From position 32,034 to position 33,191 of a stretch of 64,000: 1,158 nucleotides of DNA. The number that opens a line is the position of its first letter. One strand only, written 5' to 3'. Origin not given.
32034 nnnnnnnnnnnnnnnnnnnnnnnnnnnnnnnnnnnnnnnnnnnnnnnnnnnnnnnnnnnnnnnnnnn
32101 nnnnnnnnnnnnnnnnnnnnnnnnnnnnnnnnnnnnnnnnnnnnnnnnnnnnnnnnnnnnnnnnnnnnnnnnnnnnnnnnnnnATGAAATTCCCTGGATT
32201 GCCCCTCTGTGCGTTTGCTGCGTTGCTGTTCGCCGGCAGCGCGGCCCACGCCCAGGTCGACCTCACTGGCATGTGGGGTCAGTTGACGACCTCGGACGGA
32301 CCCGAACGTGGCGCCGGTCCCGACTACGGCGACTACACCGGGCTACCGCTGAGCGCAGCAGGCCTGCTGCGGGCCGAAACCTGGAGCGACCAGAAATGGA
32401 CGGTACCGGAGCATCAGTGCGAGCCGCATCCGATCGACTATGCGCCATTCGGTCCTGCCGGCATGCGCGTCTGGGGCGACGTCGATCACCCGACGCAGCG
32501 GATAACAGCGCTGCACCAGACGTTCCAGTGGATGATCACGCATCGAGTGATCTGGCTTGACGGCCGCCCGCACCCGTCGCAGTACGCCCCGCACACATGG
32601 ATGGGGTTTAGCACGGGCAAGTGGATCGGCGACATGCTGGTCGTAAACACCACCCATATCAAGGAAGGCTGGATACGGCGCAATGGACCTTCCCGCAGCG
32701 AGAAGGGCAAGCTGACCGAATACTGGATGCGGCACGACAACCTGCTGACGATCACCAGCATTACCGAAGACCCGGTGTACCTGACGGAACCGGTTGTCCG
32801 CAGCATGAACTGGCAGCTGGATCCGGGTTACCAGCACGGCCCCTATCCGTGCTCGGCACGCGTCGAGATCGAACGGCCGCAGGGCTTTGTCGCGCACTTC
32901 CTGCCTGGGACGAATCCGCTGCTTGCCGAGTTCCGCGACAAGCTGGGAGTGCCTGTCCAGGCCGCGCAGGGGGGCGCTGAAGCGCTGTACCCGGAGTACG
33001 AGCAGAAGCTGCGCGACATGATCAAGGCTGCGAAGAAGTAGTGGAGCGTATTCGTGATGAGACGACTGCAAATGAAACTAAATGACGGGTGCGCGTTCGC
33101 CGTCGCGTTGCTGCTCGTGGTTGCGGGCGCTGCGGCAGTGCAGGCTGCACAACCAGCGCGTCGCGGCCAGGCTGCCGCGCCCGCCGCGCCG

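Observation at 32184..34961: Third cassette of the unknown secreted family (subtype III x2) sandwiching a secreted MBL-fold hydrolase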

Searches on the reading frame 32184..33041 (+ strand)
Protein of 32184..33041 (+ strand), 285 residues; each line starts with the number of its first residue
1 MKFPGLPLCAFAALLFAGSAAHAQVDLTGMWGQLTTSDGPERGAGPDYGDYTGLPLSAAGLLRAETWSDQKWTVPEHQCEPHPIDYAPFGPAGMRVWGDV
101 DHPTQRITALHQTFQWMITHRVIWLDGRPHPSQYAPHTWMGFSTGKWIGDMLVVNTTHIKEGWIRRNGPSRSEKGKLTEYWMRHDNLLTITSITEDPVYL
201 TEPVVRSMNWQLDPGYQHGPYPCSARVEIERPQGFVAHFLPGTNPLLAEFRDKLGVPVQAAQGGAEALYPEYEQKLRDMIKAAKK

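Call 3: search_protein_families(library=pfam, proteins=[window:32184-33041:+], max_evalue=1)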
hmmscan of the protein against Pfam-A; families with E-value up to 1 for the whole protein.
window:32184-33041:+ (285 aa): 0 families

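Call 4: search_protein_families(library=ncbifam, proteins=[window:32184-33041:+], max_evalue=1)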
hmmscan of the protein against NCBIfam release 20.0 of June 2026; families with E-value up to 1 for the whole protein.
window:32184-33041:+ (285 aa): 0 families

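Call 9: find_homologous_proteins(query=window:32184-33041:+)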
Query window:32184-33041:+ (285 aa): 7081 proteins with E <= 0.001 among 8000 candidates; the best 120 are listed.
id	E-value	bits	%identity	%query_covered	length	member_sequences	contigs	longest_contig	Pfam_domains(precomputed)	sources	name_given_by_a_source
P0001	2.6e-177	607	89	100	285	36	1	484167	-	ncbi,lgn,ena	-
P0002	5.7e-166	569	84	97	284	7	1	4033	-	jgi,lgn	-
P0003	1.0e-140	486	75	93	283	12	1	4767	-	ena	-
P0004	1.3e-138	479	73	93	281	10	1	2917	-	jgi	-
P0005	7.2e-114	398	64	89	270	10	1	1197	-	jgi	jgi:hypothetical protein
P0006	5.0e-112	392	61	91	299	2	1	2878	-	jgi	jgi:hypothetical protein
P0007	7.9e-112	391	59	99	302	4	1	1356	-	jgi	jgi:hypothetical protein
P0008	2.1e-111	390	63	89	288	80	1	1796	-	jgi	-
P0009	6.7e-111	388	59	91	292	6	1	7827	-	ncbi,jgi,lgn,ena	jgi:hypothetical protein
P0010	1.8e-110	387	59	96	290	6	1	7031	-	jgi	jgi:hypothetical protein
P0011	9.3e-110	385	60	94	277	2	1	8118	-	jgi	jgi:hypothetical protein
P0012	1.4e-109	384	59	95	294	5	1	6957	-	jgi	jgi:hypothetical protein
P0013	5.0e-109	382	57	92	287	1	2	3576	-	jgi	jgi:hypothetical protein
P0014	8.8e-109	381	60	92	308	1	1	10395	-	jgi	jgi:hypothetical protein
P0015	1.0e-108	381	59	95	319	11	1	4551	-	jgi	jgi:hypothetical protein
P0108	8.3e-100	352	55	93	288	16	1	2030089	-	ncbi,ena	-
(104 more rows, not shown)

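Call 13: search_solved_structures(query=A2, max_evalue=10)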
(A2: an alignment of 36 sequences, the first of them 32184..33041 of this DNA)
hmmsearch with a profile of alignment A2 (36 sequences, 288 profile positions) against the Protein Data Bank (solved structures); distinct sequences matched with E-value up to 10: 0.

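Call 14: find_encoding_contigs(protein=P0001, flank=8000, max_places=3)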
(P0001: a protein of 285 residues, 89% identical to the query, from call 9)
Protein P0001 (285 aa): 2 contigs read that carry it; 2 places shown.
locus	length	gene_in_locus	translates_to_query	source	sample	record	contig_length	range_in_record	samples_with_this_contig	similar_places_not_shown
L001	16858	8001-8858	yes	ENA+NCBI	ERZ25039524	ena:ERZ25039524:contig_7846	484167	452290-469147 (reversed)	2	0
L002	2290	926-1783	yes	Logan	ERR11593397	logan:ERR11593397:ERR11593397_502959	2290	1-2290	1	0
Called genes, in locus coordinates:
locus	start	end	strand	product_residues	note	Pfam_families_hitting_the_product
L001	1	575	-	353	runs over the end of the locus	PF04909:Amidohydro_2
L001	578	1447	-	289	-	PF02900:LigB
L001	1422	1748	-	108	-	PF07746:LigA (weak)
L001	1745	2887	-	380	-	PF06500:FrsA-like, PF02129:Peptidase_S15 (weak), PF00561:Abhydrolase_1, PF12146:Hydrolase_4, PF00326:Peptidase_S9 (faint)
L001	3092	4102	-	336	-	PF14525:AraC_binding_2, PF12833:HTH_18, PF00165:HTH_AraC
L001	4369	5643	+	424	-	PF07690:MFS_1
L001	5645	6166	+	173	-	-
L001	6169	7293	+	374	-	PF01266:DAO (faint), PF01494:FAD_binding_3, PF07992:Pyr_redox_2 (faint)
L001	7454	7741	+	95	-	PF06865:Ppnp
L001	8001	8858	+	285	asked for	-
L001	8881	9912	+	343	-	PF00753:Lactamase_B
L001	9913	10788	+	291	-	-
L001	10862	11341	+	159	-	PF01451:LMWPc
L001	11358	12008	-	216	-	PF08450:SGL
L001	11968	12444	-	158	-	-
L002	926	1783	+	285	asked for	-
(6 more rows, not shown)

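Call 15: find_encoding_contigs(protein=P0108, flank=8000, max_places=3)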
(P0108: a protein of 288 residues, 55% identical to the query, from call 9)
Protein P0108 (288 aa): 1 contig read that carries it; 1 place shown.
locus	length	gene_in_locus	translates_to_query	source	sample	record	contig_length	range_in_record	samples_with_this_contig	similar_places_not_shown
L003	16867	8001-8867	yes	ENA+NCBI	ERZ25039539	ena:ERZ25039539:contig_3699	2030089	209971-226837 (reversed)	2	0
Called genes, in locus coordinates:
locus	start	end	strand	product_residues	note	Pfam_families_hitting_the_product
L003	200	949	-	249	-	PF00027:cNMP_binding (weak), PF13545:HTH_Crp_2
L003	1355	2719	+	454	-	-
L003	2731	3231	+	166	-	PF19649:DUF6152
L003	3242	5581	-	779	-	PF00486:Trans_reg_C, PF07676:PD40 (faint), PF00930:DPPIV_N (faint), PF26549:Tricorn_N (weak), PF26550:Tricorn_2nd (weak), PF26549:Tricorn_N (weak)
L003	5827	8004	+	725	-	PF13620:CarboxypepD_reg (faint)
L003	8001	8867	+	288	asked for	-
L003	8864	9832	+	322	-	PF00753:Lactamase_B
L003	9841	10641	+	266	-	-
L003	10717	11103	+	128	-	PF19649:DUF6152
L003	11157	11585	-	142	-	PF19649:DUF6152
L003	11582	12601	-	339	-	-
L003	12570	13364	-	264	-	-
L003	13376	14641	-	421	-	PF07995:GSDH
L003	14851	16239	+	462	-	PF07995:GSDH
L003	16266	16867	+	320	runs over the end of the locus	PF00126:HTH_1, PF03466:LysR_substrate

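Call 17: find_related_loci(query=A2, collection=genome_contigs, flank=6000)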
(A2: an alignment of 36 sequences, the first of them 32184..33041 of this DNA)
Query A2 (285 aa) in genome_contigs; peptide patterns used: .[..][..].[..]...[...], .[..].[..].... (x = any residue, [..] = any of these).
468 stretches matched a pattern; 448 encode a relative of the query (tblastn E <= 1e-3); the best 80 are kept; 80 distinct loci.
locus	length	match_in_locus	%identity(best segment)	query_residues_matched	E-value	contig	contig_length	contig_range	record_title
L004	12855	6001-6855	90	1-285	7e-179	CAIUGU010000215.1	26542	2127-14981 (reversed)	MAG: uncultured proteobacterium isolate ErkenSummer_bin-6785 genome assembly, contig: bin-6785:215/286, whole genome sho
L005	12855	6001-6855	89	1-285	1e-174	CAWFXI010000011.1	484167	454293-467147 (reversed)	MAG: uncultured proteobacterium isolate MFD04651.bin.1.78 genome assembly, contig: contig_7846, whole genome shotgun seq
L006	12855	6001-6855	86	1-285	1e-170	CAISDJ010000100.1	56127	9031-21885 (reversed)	MAG: uncultured proteobacterium isolate Loclat_bin-08192 genome assembly, contig: bin-08192:100/144, whole genome shotgu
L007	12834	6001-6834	89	6-284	9e-170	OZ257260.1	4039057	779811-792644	MAG: Steroidobacteraceae bacterium isolate 69e77604-6ffc-4d49-a9da-791af772e4f7 genome assembly, chromosome: 1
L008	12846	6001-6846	73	1-284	1e-142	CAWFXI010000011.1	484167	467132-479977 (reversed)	MAG: uncultured proteobacterium isolate MFD04651.bin.1.78 genome assembly, contig: contig_7846, whole genome shotgun seq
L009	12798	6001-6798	75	15-282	2e-138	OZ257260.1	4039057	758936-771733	MAG: Steroidobacteraceae bacterium isolate 69e77604-6ffc-4d49-a9da-791af772e4f7 genome assembly, chromosome: 1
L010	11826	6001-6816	61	10-277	7e-112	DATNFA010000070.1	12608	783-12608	MAG TPA_asm: Steroidobacteraceae bacterium isolate SMAG_U11282 k141_2981300, whole genome shotgun sequence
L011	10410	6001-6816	62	11-277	2e-111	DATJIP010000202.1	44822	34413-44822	MAG TPA_asm: Steroidobacteraceae bacterium isolate SMAG_U15541 k141_3958011, whole genome shotgun sequence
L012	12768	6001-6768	62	22-277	3e-111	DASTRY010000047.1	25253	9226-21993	MAG TPA_asm: Steroidobacteraceae bacterium isolate SMAG_U2266 k141_1864600, whole genome shotgun sequence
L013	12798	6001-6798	58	14-279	2e-107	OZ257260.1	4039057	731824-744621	MAG: Steroidobacteraceae bacterium isolate 69e77604-6ffc-4d49-a9da-791af772e4f7 genome assembly, chromosome: 1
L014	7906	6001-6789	59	17-279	6e-107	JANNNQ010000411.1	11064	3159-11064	MAG: Pseudomonadota bacterium isolate SOY_34_metabat_85 SOY_34_k141_4377855, whole genome shotgun sequence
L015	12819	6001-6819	59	11-282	2e-105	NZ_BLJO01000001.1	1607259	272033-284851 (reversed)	Steroidobacter agaridevorans strain SA29-B sequence01, whole genome shotgun sequence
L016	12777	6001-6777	61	24-282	2e-105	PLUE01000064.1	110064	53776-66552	MAG: Gammaproteobacteria bacterium isolate bog_1223 73.20120700_S1D.105_contig_9936, whole genome shotgun sequence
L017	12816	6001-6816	60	11-282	3e-105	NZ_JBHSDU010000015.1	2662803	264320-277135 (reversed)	Steroidobacter flavus strain CGMCC 1.10759 velvet_auto_105_15, whole genome shotgun sequence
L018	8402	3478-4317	55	1-283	6e-105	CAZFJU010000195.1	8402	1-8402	MAG TPA_asm: uncultured Gammaproteobacteria bacterium isolate SRP220891_co3_69 genome assembly, contig: NODE_14688_lengt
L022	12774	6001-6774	61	26-282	7e-103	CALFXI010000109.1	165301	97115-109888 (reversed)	MAG TPA_asm: uncultured Steroidobacter sp. isolate SRR4028131_bin.81_CONCOCT_v1.1_MAG genome assembly, contig: ERZ795039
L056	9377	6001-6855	52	8-285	7e-98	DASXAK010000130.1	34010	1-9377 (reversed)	MAG TPA_asm: Bryobacteraceae bacterium isolate SMAG_U3763 k141_1084225, whole genome shotgun sequence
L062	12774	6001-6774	55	25-282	4e-97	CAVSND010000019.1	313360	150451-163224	MAG: uncultured Acidobacteriota bacterium isolate MFD03975.bin.1.62 genome assembly, contig: contig_50608, whole genome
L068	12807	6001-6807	53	11-279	3e-97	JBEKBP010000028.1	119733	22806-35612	MAG: Candidatus Acidiferrales bacterium isolate SPRUCE 139 SPRUCE_139_28, whole genome shotgun sequence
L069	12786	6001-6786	54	24-285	3e-97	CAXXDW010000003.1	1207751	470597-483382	MAG: Gammaproteobacteria bacterium isolate 92cb7ee9-6a2a-4e20-a11b-d112289540a9 genome assembly, contig: contig_3, whole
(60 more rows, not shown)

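Call 19: predict_structure(alignment_id=A2)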
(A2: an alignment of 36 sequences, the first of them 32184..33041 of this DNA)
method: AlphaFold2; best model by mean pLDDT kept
length: 285 residues; sequences in the alignment: 36
mean_pLDDT: 73.4   pTM: 0.67
mean pLDDT of the five models: 73.4, 72.1, 67.8, 62.1, 58.2
residues with pLDDT >= 90: 42; 70-90: 125; 50-70: 99; < 50: 19
segments of 3 or more residues with pLDDT < 50: 37-51
pLDDT, mean of each block of 10 residues (from residue 1): 72 77 81 60 47 68 66 54 60 85 91 75 87 67 88 84 56 83 91 85 82 74 60 64 69 79 64 84 75
secondary structure, 60 per line:
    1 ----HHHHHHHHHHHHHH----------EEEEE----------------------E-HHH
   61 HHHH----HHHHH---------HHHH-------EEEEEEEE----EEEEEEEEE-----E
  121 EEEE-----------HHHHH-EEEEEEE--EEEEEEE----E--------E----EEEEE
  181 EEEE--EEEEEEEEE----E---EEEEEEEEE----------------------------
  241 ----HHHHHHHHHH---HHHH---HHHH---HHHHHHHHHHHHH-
elements in order: H5-18 E29-33 H58-64 H69-73 H83-86 E94-101 E106-114 E120-124 H136-140 E142-148 E151-157 E176-184 E187-195 E204-212 H245-254 H258-261 H265-268 H272-284

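Call 22: fold_search(model_id=the predicted structure, library=pdb)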
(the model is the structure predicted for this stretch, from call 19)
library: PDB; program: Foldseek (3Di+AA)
matches with E <= 10: 1074; with E <= 0.001: 0
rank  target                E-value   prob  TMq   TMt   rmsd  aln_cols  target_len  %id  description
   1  5z4g_A                9.5e-03  1.00  0.32  0.57   7.7       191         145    8  Crystal structure of secretory abundant heat soluble protein 4 from Ramazzottius varieornatus (released 2018-04-11)
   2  5lje                  1.3e-02  0.99  0.32  0.61   6.3       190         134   13  Crystal structure of holo human CRBP1/K40L,Q108L mutant (released 2017-01-18)
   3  7ouq_B                2.1e-02  0.94  0.23  0.47   9.2       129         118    8  wilavidin biotin complex (released 2021-11-17)
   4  7p8y_A                2.4e-02  0.91  0.22  0.48   9.6       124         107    8  Short wilavidin apo form (released 2021-11-17)
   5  4lkt_B                3.1e-02  0.99  0.33  0.62   6.5       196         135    8  Crystal Structure of Human Epidermal Fatty Acid Binding Protein (FABP5) in Complex with Linoleic Acid (released 2014-03-26)
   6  5xn9_A                3.5e-02  0.99  0.25  0.49   4.3       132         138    8  Crystal structure of a secretary abundant heat soluble (SAHS) protein from Ramazzottius varieornatus (from monomer sam (released 2017-07-26)
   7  5ljb                  5.3e-02  0.94  0.31  0.59   6.9       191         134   14  Crystal structure of holo human CRBP1 (released 2017-01-18)
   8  5bvq_A                5.9e-02  0.97  0.31  0.62   7.3       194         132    8  Ligand-unbound pFABP4 (released 2015-08-05)
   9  4ggt_A                7.1e-02  0.82  0.20  0.46   7.1       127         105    6  Structure of apo Bradavidin2 (Form B) (released 2013-06-19)
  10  7our_A                8.9e-02  0.75  0.23  0.46   9.6       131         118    8  Wilavidin apo form (P1 form) (released 2021-11-17)
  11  7fvw                  9.5e-02  0.93  0.31  0.59   6.6       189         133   12  Crystal Structure of human FABP4 in complex with 2-[2-(3-chlorophenyl)ethyl]-1,3-thiazole-4-carboxylic acid (released 2023-06-14)
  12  5ura_A                9.5e-02  0.85  0.25  0.47   4.9       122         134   11  Enantiomer-Specific Binding of the Potent Antinociceptive Agent SBFI-26 to Anandamide transporters FABP7 (released 2017-08-23)
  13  7ouq_A                9.5e-02  0.69  0.21  0.43   9.6       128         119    9  wilavidin biotin complex (released 2021-11-17)
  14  7our_C                9.5e-02  0.69  0.22  0.44   9.6       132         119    8  Wilavidin apo form (P1 form) (released 2021-11-17)
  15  7our_F                1.0e-01  0.63  0.21  0.42   9.9       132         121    8  Wilavidin apo form (P1 form) (released 2021-11-17)
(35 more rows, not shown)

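Call 31: search_protein_families(library=pfam, proteins=[L068:7977-10229:-, L009:1805-3427:-, L015:3293-3904:-, L022:4476-5804:-, L003:1355-2719:+, L003:11582-12601:-], max_evalue=0.01)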
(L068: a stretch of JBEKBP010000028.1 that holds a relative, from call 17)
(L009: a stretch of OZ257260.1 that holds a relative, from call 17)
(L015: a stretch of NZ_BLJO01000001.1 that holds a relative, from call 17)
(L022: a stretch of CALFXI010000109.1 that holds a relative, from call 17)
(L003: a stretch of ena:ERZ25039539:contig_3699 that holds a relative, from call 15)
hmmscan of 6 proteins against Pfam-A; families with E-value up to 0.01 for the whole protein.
L068:7977-10229:- (750 aa): 1 family
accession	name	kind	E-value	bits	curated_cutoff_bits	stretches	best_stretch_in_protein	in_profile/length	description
PF13620.12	CarboxypepD_reg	-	7.6e-05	23.4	32.3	1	52-130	2-81/82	Carboxypeptidase regulatory-like domain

L009:1805-3427:- (540 aa): 2 families
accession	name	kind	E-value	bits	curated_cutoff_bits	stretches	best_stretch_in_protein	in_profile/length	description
PF00753.33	Lactamase_B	-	3.4e-05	24.3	22.7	1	350-467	36-153/196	Metallo-beta-lactamase superfamily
PF12706.13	Lactamase_B_2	-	0.0026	17.8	27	1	353-435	26-106/200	Beta-lactamase superfamily domain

L015:3293-3904:- (203 aa): 3 families
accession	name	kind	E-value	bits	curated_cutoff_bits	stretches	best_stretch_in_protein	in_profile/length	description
PF20349.3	DUF6644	-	1.5e-09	38.6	27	1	64-202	19-154/155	Family of unknown function (DUF6644)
PF03653.18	UPF0093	-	0.0025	18.5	34.2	1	66-170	4-112/146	Uncharacterised protein family (UPF0093)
PF09980.14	DUF2214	-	0.0062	16.9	34.1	1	71-154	6-90/147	Predicted membrane protein (DUF2214)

L022:4476-5804:- (442 aa): 1 family
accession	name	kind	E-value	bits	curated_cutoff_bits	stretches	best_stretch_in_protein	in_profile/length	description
PF00486.34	Trans_reg_C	-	0.0069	16.9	26.2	0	56-80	38-59/77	Transcriptional regulatory protein, C terminal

L003:1355-2719:+ (454 aa): 0 families

L003:11582-12601:- (339 aa): 0 families

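Call 39: search_protein_families(library=pfam, alignment_id=A1, max_evalue=10)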
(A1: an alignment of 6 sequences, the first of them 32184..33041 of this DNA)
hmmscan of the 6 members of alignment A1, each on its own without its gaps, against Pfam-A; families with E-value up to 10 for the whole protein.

A. member 1, window:32184-33041:+ (285 aa): 0 families

B. families by the number of members that match (of 6 scanned): 0 families

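Call 52: search_solved_structures(query=A5, max_evalue=1)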
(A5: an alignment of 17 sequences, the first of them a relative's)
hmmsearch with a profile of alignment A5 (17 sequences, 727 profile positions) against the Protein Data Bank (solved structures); distinct sequences matched with E-value up to 1: 7.
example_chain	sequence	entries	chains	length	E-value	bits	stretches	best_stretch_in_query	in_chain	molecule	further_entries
4jdz_B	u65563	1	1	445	0.0038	18.5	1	68-112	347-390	Ser-Asp rich fibrinogen/bone sialoprotein-binding protein SdrD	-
4jdz_A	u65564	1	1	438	0.0055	18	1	69-112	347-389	Ser-Asp rich fibrinogen/bone sialoprotein-binding protein SdrD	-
8fw5_D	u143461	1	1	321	0.067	14.4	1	276-320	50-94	GTP-binding protein Gtr1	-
6ces_A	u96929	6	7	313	0.077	14.2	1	276-319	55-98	Ras-related GTP-binding protein A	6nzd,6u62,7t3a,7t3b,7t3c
6ulg_F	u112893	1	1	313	0.077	14.2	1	276-319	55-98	Ras-related GTP-binding protein A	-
6wj2_F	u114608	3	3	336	0.084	14.1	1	276-319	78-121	Ras-related GTP-binding protein A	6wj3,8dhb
6s6a_A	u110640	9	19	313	0.31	12.2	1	276-319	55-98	Ras-related GTP-binding protein A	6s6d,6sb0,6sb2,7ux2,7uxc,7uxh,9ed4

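Call 54: search_protein_representatives(alignment_id=A1)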
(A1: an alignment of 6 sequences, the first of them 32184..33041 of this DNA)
Query: 6 sequences, 253 profile positions. Proteins with E-value up to 0.001 (for the whole library): 13804; up to 1e-10: 7037; up to 1e-30: 240. The best 150 are listed.
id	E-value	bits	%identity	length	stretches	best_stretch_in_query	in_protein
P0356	3.7e-123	426.4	-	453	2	36-249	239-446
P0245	9.6e-73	261.2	-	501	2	32-249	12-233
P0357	8.6e-66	238.4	-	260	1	12-250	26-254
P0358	1.9e-61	224.2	-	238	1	21-250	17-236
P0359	5.0e-61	222.8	-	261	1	16-250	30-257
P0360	3.0e-60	220.3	-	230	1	28-251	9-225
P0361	1.0e-59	218.5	-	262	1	20-248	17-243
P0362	1.1e-58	215.1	-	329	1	32-251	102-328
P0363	1.2e-58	215.0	-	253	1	9-250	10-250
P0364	3.4e-57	210.3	-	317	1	12-248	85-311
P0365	4.1e-56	206.7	-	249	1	18-250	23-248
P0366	6.2e-56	206.1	-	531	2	16-241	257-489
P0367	7.6e-55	202.6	-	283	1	14-247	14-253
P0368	1.0e-54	202.2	-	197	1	65-250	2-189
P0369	3.3e-54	200.5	-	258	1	1-248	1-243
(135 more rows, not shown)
